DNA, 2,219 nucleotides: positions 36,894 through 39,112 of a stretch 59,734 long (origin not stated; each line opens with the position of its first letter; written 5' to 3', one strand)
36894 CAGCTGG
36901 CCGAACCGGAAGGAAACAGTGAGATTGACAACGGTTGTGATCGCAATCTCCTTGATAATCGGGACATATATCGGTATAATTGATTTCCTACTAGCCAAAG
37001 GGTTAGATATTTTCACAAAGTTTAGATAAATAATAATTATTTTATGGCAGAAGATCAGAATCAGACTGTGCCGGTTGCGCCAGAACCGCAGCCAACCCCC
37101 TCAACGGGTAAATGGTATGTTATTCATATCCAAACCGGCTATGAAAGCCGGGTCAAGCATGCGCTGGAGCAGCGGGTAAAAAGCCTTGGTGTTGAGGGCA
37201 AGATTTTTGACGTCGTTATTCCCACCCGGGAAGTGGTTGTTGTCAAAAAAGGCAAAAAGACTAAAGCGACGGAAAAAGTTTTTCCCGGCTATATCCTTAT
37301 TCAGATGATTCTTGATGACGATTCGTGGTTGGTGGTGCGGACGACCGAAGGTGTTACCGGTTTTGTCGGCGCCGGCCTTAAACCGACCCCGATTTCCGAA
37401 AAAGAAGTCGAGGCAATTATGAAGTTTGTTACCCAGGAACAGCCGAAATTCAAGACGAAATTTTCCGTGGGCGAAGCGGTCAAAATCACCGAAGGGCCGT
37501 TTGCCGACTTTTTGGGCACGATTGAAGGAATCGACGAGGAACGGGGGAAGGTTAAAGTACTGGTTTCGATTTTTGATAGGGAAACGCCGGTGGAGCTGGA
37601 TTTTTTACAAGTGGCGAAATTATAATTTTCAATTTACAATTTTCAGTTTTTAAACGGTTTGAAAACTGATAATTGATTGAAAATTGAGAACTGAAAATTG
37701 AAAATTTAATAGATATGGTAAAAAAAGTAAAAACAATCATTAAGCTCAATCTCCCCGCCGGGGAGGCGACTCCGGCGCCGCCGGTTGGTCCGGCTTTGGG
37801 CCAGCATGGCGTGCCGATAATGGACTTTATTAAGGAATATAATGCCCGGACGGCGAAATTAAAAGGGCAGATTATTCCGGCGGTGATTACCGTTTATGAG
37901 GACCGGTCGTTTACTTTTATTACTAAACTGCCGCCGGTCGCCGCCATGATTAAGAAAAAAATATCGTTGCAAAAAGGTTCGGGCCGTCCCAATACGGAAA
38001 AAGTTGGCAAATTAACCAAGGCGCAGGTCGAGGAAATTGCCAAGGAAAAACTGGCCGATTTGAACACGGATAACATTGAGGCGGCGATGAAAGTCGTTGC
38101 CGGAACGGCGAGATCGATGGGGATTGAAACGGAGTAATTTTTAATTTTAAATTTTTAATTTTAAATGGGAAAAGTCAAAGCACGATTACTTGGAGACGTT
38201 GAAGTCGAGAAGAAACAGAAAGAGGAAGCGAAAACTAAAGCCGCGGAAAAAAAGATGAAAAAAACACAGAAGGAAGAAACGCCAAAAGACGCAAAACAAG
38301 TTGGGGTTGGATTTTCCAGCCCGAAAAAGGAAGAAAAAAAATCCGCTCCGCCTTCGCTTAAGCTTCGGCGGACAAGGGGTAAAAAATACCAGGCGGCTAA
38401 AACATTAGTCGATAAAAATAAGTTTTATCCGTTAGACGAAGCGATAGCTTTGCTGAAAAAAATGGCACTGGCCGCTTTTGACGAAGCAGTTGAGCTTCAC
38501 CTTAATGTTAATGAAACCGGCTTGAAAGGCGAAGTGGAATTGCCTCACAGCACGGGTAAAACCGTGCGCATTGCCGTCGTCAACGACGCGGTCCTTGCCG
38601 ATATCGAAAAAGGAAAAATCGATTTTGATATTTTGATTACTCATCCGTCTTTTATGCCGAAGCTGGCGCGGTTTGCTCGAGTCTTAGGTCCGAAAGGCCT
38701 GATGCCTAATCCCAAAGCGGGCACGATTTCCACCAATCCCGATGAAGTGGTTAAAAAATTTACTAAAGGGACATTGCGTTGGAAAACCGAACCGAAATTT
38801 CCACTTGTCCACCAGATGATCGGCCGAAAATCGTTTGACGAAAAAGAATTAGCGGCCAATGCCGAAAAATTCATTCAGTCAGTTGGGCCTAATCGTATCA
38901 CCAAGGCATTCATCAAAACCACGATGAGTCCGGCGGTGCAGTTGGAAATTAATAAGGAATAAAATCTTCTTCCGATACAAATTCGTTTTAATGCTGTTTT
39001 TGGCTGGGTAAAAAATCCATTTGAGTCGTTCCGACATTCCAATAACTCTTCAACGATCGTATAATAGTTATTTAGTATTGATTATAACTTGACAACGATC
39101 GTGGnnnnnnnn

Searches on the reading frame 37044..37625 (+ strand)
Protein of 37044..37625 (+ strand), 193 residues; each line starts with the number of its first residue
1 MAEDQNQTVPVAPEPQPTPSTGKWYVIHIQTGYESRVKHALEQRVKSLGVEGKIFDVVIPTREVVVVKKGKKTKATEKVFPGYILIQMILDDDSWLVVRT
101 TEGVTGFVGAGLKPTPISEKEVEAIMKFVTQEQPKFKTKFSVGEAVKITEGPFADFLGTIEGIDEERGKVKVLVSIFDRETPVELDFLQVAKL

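Call 40: search_protein_families(library=pfam, proteins=[window:37044-37625:+], max_evalue=0.001)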
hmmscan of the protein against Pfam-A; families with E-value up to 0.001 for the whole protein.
window:37044-37625:+ (193 aa): 2 families
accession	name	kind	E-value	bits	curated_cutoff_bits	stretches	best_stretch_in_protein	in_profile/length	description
PF02357.24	NusG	-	8.2e-29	100.4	22.2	1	23-126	2-93/93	Transcription termination factor nusG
PF00467.35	KOW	-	7.2e-07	29.2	22.3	1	142-172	1-29/32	KOW motif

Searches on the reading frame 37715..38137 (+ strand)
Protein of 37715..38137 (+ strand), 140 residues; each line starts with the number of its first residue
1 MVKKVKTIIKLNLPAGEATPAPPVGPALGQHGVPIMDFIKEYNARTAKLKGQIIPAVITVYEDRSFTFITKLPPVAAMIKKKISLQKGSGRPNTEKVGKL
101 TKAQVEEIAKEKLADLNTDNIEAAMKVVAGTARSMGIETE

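Call 40: search_protein_families(library=pfam, proteins=[window:37715-38137:+], max_evalue=0.001)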
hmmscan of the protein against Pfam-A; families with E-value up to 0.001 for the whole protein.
window:37715-38137:+ (140 aa): 2 families
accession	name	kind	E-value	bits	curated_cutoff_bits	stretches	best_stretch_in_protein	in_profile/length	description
PF03946.19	Ribosomal_L11_N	-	7.9e-28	96.4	32.9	1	9-66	1-58/58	Ribosomal protein L11, N-terminal domain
PF00298.24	Ribosomal_L11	-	3.1e-25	88.8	21.4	1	71-138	1-68/69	Ribosomal protein L11, RNA binding domain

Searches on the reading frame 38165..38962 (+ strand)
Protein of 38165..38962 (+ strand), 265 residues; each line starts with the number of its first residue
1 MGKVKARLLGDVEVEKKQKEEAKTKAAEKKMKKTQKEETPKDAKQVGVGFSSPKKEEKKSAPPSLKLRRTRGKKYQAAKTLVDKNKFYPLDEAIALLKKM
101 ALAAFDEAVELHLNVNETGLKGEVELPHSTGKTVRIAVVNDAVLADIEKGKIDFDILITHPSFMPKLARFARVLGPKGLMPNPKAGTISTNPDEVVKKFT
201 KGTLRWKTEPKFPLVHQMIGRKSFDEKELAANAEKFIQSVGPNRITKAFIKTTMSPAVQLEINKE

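Call 40: search_protein_families(library=pfam, proteins=[window:38165-38962:+], max_evalue=0.001)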
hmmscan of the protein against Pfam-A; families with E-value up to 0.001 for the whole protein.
window:38165-38962:+ (265 aa): 1 family
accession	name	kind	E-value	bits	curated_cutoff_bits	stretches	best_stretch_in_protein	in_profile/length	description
PF00687.26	Ribosomal_L1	-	1.9e-27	96.5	32.2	1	147-256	83-198/198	Ribosomal protein L1p/L10e family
